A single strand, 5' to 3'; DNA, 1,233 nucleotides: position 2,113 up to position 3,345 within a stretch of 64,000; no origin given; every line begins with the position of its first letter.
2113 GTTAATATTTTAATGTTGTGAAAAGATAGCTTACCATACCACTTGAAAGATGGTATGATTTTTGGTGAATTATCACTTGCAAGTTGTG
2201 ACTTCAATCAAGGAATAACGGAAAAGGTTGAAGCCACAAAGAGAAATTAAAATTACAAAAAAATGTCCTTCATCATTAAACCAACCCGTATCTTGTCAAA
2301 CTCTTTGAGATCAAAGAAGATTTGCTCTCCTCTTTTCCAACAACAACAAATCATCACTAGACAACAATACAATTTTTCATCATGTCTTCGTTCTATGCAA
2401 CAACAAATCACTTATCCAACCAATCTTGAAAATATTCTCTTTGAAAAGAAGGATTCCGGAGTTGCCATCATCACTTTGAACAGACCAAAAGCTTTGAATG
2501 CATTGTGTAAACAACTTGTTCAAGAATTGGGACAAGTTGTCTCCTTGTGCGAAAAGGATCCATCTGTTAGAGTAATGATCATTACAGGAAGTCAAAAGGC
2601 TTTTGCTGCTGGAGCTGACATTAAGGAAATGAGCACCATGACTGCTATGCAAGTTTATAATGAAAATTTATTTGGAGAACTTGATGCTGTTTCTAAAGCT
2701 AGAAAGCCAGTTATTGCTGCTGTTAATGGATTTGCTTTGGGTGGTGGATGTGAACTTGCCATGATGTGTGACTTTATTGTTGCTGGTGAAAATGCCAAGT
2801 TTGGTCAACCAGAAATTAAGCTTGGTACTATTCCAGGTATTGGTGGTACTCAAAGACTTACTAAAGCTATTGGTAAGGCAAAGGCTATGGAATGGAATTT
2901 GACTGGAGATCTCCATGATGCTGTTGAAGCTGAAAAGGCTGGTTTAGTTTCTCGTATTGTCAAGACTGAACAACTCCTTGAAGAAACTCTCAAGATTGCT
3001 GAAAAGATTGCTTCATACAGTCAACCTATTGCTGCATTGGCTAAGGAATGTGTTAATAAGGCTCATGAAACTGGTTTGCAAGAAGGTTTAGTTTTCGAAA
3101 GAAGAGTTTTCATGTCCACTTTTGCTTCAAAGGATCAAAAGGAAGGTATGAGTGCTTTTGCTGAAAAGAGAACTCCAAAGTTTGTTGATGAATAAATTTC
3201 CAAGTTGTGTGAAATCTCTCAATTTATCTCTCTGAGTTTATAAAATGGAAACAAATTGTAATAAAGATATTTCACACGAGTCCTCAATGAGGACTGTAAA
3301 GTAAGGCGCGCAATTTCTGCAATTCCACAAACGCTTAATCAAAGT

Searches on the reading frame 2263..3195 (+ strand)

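Call 69: search_protein_families(library=pfam, proteins=[window:2263-3195:+], max_evalue=0.001)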
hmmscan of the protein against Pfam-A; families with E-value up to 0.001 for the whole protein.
window:2263-3195:+ (310 aa): 2 families
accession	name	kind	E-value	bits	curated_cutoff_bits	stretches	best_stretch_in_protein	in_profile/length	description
PF00378.25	ECH_1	-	6.3e-82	275.1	27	1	63-309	2-250/251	Enoyl-CoA hydratase/isomerase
PF16113.10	ECH_2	-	1.7e-36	126.8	27.2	1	68-301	2-240/335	Enoyl-CoA hydratase/isomerase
